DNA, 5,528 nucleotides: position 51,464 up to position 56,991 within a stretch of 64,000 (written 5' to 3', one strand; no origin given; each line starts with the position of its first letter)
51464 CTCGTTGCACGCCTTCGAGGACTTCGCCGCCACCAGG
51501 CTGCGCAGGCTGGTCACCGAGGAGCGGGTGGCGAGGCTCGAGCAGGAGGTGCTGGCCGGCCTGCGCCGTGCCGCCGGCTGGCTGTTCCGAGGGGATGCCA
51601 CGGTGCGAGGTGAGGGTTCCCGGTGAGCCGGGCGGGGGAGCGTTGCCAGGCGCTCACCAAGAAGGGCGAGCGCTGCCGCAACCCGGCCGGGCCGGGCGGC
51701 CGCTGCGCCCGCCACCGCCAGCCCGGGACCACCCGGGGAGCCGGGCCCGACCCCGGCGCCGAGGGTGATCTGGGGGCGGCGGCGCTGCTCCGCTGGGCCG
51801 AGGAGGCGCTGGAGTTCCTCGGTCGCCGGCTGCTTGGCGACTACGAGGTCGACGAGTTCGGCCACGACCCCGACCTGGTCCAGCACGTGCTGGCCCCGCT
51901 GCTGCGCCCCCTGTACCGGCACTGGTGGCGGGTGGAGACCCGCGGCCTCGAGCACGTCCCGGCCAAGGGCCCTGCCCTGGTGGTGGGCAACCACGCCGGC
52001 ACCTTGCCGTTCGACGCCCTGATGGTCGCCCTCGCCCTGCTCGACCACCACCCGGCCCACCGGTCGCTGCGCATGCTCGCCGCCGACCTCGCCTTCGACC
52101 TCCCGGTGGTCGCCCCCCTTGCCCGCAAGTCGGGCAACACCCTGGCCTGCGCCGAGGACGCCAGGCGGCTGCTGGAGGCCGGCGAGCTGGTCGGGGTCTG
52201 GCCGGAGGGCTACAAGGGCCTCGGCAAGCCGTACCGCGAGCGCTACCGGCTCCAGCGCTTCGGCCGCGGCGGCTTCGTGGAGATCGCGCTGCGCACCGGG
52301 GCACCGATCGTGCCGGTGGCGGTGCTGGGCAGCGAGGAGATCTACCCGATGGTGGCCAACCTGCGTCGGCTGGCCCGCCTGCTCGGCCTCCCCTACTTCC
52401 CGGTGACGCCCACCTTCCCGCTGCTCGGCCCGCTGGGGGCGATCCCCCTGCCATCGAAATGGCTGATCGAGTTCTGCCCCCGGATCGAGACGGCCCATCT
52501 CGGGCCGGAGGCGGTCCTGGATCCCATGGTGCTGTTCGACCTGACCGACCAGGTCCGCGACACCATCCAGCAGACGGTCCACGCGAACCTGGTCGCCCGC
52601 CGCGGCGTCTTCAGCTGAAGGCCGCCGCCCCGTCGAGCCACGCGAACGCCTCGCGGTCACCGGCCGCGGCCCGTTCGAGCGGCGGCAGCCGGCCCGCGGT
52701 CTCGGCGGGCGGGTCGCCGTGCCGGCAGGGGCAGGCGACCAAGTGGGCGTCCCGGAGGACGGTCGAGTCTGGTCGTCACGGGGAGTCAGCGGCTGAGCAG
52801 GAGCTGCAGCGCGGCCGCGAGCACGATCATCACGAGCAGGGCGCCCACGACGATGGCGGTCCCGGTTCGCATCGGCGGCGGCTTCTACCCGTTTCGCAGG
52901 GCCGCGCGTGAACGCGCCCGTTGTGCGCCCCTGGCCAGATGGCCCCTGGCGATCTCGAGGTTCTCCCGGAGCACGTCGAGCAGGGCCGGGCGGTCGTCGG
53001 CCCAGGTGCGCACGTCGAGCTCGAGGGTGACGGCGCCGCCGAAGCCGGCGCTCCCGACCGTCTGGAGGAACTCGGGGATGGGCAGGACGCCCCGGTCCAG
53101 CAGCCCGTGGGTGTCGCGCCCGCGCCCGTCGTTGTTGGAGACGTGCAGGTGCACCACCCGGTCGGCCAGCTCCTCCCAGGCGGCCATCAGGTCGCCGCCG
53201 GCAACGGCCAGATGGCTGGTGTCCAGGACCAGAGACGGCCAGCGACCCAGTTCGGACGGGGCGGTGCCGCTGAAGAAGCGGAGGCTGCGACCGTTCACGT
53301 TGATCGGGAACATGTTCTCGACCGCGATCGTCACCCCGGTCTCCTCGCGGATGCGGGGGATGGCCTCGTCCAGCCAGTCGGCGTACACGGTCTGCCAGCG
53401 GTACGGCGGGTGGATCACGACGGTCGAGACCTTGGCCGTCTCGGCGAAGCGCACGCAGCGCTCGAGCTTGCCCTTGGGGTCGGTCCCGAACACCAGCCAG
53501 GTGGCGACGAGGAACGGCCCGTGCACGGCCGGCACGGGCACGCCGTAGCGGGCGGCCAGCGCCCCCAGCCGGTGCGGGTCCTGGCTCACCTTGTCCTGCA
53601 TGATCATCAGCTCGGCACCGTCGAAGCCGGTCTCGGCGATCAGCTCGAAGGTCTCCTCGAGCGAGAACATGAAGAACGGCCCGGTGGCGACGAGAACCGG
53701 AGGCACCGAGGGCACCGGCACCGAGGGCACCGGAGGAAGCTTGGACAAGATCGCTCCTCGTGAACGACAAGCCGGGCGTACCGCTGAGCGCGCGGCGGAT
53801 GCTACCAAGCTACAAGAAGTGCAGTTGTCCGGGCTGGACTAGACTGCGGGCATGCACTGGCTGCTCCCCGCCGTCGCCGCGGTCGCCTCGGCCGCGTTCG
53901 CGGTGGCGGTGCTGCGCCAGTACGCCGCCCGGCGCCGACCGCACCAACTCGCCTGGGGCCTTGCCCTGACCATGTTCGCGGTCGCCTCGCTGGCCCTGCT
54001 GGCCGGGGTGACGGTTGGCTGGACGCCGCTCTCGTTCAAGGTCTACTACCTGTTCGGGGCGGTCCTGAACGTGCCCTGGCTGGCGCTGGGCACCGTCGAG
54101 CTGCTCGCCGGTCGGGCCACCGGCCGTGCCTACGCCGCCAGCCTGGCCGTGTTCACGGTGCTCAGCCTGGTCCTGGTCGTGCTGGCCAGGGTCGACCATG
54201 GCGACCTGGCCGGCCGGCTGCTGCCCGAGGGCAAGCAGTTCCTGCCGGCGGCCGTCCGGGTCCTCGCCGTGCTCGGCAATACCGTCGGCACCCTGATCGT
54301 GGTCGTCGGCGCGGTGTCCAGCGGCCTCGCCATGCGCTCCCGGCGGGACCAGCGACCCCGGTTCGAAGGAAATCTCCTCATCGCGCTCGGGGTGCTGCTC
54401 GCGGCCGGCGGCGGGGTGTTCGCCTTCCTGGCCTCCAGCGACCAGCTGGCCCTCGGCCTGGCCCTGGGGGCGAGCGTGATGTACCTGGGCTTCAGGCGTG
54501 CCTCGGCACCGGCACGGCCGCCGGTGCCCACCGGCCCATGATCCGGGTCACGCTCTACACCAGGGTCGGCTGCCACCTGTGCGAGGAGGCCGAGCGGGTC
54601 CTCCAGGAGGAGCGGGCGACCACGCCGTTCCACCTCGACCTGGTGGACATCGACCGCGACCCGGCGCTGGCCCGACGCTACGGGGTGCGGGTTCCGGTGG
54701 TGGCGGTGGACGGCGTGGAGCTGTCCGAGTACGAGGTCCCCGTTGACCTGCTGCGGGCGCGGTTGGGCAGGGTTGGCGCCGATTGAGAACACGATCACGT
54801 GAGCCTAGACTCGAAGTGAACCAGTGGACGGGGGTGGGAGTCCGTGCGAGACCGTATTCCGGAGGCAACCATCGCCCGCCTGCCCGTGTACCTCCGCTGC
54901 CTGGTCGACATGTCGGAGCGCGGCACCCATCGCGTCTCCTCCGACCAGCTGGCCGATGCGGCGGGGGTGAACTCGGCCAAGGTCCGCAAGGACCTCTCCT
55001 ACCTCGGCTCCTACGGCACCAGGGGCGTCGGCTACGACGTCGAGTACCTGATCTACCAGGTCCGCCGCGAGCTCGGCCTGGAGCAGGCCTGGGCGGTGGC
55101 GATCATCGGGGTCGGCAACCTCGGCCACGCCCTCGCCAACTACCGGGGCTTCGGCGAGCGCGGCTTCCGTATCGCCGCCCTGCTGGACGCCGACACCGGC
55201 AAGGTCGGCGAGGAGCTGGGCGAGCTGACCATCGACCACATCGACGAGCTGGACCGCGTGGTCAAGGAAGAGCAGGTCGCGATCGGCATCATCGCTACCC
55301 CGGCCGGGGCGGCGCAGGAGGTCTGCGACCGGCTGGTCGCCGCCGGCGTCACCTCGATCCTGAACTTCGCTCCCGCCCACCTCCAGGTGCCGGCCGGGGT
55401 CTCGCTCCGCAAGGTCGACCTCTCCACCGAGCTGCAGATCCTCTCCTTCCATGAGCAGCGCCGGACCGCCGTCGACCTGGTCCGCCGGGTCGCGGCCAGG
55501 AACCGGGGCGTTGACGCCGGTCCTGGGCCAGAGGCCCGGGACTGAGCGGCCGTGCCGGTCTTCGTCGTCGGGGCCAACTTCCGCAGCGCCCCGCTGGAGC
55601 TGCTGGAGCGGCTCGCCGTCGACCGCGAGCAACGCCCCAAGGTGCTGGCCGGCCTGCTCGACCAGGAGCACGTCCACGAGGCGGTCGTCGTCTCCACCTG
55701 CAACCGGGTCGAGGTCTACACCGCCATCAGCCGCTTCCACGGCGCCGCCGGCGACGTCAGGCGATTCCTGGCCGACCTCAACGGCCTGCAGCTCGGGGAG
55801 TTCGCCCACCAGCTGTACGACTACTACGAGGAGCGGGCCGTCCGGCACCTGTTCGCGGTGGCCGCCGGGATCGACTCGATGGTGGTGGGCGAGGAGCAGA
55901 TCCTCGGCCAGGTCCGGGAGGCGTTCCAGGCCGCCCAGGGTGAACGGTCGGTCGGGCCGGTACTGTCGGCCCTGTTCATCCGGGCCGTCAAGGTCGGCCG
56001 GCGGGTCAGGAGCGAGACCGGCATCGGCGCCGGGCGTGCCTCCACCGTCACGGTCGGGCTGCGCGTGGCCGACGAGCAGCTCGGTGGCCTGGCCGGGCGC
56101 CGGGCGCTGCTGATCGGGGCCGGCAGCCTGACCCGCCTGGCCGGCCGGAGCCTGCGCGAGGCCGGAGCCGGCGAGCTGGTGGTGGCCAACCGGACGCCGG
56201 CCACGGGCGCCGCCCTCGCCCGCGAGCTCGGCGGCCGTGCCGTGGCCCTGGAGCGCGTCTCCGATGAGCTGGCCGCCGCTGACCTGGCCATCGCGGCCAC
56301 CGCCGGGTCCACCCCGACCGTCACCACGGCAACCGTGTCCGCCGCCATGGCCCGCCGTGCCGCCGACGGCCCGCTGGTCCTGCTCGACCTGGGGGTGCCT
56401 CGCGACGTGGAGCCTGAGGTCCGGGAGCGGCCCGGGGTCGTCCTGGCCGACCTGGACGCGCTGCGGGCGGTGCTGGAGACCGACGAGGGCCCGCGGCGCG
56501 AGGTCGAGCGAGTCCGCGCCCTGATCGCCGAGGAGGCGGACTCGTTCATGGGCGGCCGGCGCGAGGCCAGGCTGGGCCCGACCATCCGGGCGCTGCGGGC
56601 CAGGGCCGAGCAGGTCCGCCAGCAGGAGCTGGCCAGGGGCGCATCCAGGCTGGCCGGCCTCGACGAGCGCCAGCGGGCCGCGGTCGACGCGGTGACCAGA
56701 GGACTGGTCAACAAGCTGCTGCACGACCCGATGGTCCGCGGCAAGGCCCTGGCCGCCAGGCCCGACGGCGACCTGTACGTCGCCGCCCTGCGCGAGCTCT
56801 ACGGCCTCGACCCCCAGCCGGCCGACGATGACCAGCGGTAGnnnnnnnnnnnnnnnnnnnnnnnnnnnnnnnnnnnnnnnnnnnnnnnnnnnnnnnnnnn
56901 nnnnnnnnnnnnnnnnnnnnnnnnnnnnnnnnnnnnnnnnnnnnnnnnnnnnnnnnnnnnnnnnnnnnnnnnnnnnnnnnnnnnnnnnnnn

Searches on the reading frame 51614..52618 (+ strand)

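Call 53: search_protein_families(library=pfam, proteins=[window:51614-52618:+], max_evalue=0.00001)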
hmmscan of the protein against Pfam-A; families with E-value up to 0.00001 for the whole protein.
window:51614-52618:+ (334 aa): 1 family
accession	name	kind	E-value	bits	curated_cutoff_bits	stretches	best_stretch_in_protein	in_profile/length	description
PF01553.26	Acyltransferase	-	4.1e-19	69.1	23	1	106-237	1-131/132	Acyltransferase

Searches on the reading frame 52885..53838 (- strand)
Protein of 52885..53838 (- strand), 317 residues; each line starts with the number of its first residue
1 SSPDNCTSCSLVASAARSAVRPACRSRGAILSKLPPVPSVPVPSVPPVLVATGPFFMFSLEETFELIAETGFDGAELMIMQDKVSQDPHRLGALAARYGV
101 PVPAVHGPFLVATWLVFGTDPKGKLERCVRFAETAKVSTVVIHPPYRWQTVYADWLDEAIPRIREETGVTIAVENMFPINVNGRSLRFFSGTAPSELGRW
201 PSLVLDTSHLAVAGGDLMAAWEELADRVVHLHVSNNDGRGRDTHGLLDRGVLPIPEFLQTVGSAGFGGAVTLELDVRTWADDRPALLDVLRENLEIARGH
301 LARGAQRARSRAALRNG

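Call 53: search_protein_families(library=pfam, proteins=[window:52885-53838:-], max_evalue=0.00001)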
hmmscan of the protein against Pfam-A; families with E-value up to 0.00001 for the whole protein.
window:52885-53838:- (317 aa): 1 family
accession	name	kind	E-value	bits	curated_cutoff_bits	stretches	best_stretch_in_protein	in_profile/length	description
PF01261.30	AP_endonuc_2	-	8.6e-21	75.2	31.1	1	64-286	1-242/249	Xylose isomerase-like TIM barrel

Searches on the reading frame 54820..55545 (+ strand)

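Call 53: search_protein_families(library=pfam, proteins=[window:54820-55545:+], max_evalue=0.00001)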
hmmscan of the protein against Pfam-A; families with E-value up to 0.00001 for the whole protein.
window:54820-55545:+ (241 aa): 3 families
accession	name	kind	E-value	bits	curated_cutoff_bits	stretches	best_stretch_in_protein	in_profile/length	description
PF02629.25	CoA_binding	-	3e-21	76.4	22.3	1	89-185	2-96/97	CoA binding domain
PF06971.19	Put_DNA-bind_N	-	1e-20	74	27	1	13-60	2-49/49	Putative DNA-binding protein N-terminus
PF01408.29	GFO_IDH_MocA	-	9.5e-06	26.7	24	0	93-178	3-88/120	Oxidoreductase family, NAD-binding Rossmann fold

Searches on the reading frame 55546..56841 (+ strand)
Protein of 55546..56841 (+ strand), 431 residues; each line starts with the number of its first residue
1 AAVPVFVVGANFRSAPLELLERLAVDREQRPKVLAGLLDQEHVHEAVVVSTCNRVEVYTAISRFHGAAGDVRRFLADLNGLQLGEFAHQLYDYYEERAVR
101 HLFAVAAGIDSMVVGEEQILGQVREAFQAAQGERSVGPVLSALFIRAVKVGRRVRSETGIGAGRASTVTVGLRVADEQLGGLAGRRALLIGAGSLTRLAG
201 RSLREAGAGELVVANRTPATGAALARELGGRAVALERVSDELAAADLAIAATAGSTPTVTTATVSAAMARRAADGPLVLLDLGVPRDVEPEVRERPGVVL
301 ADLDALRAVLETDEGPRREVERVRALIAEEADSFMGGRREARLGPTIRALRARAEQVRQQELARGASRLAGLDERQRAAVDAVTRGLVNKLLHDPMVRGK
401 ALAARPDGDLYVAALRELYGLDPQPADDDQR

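Call 53: search_protein_families(library=pfam, proteins=[window:55546-56841:+], max_evalue=0.00001)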
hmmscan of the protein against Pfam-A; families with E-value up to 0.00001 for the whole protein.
window:55546-56841:+ (431 aa): 3 families
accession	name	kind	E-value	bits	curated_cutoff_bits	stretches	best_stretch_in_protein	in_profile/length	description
PF05201.20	GlutR_N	-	3.1e-49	167.1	27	1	8-158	1-151/151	Glutamyl-tRNAGlu reductase, N-terminal domain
PF01488.26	Shikimate_DH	-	5.4e-28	98.2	24.3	1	174-309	2-138/138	Shikimate / quinate 5-dehydrogenase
PF00745.25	GlutR_dimer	-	1.6e-27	96.2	22.9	1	323-421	2-99/99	Glutamyl-tRNAGlu reductase, dimerisation domain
